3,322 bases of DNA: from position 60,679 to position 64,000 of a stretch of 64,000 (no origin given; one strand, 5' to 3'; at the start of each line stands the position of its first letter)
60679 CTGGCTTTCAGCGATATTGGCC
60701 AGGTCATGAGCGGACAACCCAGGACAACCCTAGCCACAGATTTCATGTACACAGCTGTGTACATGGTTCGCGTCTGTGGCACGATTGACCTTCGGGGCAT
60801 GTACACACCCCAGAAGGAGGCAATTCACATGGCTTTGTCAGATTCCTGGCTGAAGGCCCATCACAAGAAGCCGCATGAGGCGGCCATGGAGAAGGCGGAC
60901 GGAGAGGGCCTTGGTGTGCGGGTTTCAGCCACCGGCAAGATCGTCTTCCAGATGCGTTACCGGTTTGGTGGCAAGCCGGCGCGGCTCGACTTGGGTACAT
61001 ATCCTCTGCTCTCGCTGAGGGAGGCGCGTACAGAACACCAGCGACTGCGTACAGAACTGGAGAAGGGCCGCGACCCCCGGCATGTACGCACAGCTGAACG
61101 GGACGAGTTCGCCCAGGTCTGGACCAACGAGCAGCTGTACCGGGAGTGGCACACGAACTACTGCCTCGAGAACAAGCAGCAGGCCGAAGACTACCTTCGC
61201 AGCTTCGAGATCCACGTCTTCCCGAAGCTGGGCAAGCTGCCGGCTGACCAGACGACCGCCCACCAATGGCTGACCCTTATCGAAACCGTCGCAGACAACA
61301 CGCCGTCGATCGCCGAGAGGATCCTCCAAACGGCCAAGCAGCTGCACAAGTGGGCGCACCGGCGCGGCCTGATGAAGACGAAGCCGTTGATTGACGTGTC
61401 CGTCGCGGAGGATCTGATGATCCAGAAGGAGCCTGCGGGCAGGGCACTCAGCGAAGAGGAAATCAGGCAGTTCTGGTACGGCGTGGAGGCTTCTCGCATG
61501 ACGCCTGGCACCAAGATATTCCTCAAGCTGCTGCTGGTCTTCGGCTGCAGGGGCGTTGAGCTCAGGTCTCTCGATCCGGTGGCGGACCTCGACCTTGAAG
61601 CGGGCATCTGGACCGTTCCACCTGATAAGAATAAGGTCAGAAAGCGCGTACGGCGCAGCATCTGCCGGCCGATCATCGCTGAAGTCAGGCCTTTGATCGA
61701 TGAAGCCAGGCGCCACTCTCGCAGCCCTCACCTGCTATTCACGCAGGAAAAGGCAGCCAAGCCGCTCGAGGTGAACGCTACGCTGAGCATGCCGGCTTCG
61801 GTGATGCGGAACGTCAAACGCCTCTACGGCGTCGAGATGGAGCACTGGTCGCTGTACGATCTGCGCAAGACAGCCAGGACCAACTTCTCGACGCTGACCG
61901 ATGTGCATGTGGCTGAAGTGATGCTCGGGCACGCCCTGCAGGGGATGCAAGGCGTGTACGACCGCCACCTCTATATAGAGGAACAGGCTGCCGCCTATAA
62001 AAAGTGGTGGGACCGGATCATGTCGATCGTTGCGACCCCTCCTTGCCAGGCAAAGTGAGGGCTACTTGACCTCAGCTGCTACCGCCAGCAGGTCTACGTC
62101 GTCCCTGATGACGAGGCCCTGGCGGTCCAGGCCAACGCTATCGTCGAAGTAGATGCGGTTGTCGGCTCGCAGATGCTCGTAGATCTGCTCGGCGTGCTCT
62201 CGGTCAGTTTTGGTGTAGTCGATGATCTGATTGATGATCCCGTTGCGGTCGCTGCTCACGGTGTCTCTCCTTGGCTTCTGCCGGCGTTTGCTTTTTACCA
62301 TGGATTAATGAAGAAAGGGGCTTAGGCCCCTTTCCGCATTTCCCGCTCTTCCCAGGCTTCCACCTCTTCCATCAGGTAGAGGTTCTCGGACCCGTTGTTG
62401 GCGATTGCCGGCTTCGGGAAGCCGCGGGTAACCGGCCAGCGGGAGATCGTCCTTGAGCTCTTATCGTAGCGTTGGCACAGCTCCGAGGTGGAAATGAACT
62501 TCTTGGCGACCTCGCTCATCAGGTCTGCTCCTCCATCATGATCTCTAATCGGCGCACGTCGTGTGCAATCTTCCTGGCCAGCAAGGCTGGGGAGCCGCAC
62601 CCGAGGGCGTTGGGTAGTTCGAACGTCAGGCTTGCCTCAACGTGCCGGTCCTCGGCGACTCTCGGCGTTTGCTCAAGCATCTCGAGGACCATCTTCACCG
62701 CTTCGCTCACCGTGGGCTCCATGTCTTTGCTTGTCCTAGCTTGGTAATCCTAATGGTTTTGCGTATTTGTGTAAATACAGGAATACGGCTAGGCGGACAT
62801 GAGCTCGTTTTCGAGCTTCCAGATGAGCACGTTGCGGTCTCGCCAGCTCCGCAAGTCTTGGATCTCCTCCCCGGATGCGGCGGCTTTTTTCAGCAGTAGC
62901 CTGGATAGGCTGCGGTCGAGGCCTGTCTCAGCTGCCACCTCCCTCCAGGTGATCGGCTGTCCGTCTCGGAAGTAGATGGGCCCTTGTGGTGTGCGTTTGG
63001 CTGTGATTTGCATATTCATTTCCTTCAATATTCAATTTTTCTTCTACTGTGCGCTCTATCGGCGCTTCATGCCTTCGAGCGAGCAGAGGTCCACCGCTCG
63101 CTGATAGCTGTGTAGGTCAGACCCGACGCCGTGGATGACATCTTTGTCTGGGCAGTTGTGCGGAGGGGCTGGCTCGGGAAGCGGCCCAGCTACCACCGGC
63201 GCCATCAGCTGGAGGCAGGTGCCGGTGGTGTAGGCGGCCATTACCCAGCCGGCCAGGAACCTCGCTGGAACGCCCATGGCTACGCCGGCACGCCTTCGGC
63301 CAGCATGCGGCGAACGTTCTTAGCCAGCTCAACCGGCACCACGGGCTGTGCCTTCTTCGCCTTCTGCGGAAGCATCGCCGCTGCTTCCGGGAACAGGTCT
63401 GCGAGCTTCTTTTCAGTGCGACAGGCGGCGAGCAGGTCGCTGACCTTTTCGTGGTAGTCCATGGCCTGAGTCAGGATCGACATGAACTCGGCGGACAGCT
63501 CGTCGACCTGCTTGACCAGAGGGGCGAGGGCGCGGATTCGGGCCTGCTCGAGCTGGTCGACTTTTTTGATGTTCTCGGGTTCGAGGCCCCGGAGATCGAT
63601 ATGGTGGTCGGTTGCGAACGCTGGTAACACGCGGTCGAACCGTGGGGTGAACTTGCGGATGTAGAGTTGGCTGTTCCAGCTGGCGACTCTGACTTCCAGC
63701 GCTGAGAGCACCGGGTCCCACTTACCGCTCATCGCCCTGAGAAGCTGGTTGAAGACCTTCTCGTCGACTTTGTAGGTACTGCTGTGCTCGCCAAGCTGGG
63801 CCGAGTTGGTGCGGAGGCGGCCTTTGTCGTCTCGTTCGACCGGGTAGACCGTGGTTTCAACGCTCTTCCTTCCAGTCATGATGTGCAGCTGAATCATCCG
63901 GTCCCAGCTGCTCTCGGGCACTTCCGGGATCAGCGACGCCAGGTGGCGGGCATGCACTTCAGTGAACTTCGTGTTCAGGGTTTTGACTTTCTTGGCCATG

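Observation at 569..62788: Phage-wide AT-cored palindromic motif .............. in about 20 intergenic gaps on both arms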

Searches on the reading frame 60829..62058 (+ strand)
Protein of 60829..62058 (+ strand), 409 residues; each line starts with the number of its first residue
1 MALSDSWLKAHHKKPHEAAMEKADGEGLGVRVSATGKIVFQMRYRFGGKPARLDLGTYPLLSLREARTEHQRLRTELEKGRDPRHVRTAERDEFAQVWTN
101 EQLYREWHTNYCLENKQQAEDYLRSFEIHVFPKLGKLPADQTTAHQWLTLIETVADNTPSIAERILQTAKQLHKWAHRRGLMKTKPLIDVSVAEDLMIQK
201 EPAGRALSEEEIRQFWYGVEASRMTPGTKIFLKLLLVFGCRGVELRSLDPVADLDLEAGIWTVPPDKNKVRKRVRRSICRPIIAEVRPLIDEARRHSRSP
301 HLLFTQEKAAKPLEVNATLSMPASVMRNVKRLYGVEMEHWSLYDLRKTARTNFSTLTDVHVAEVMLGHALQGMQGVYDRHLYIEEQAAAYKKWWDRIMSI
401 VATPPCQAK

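Call 11: search_protein_families(library=pfam, proteins=[window:60829-62058:+], max_evalue=0.001)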
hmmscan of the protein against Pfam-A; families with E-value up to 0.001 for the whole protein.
window:60829-62058:+ (409 aa): 3 families
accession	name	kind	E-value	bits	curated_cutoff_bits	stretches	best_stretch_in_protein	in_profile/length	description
PF13356.12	Arm-DNA-bind_3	-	5e-20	71.9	27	1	3-89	1-82/83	Arm DNA-binding domain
PF22022.2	Phage_int_M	-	8.1e-10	39.3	27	1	102-190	3-93/96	Phage integrase central domain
PF00589.27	Phage_integrase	-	4.1e-09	36.9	27.1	1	207-380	3-168/172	Phage integrase family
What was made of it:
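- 60829..62058 (+): Tyrosine integrase (P4-type arm-binding domain). call 11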

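Call 68: find_related_loci(query=A2, collection=viral_contigs, flank=10000)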
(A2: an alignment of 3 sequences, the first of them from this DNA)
Query A2 (409 aa) in viral_contigs; peptide patterns used: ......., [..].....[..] (x = any residue, [..] = any of these).
44 stretches matched a pattern; 6 encode a relative of the query (tblastn E <= 1e-3); 6 distinct loci.
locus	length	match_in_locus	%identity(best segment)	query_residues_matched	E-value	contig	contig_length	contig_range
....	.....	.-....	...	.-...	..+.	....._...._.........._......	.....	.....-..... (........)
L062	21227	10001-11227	100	1-409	0e+0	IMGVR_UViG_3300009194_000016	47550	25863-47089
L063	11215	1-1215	92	1-405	0e+0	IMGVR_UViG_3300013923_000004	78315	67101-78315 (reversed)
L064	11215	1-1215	91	1-405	0e+0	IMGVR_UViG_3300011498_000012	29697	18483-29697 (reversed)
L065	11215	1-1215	91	1-405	0e+0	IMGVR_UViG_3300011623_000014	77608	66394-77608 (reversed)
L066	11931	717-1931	91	1-405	0e+0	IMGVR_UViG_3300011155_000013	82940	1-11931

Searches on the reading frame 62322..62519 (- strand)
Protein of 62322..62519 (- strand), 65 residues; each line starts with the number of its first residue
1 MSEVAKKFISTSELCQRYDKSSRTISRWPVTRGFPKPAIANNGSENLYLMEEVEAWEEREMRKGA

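Call 12: search_protein_families(library=pfam, proteins=[window:62322-62519:-], max_evalue=0.01)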
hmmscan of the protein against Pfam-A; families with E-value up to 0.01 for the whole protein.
window:62322-62519:- (65 aa): 0 families

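Call 37: search_protein_families(library=phrogs, proteins=[window:62322-62519:-], max_evalue=0.01)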
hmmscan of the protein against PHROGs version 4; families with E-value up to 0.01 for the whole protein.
window:62322-62519:- (65 aa): 5 families
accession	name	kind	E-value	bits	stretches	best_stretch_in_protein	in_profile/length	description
phrog_4745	-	DNA, RNA and nucleotide metabolism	5.7e-10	40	1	1-60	24-87/107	DNA binding protein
phrog_1553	-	integration and excision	2.1e-07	31.5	1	7-59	3-61/65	excisionase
phrog_5914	-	integration and excision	2.8e-06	28.6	1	7-63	9-69/94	excisionase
phrog_66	-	integration and excision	7.1e-06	26.9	1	2-62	87-145/412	excisionase and transcriptional regulator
phrog_57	-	head and packaging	0.0028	18.5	1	5-56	9-58/199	terminase small subunit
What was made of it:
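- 62322..62519 (-): Excisionase-like protein. PHROG excisionase/DNA-binding, 5.7e-10 to 7e-6 (call 37)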

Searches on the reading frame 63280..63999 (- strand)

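Call 37: search_protein_families(library=phrogs, proteins=[window:63280-63999:-], max_evalue=0.01)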
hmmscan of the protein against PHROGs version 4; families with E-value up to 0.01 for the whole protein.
window:63280-63999:- (239 aa): 2 families
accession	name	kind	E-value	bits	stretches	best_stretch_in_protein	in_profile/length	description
phrog_15487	-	DNA, RNA and nucleotide metabolism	1.5e-28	101.2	1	2-238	32-248/253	DNA polymerase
phrog_1965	-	unknown function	0.00043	21.9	1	155-221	122-189/208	-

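Call 70: search_protein_families(library=pfam, proteins=[window:63280-63999:-], max_evalue=0.01)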
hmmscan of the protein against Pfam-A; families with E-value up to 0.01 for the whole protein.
window:63280-63999:- (239 aa): 2 families
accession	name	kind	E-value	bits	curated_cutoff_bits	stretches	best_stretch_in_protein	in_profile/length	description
PF18757.6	Nmad5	-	3.5e-08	34.2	27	1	149-225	115-195/206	Nucleotide modification associated domain 5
PF23202.1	PAH_ZNF598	-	5.3e-05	23.9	25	1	161-217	21-75/83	ZNF598 PAH domain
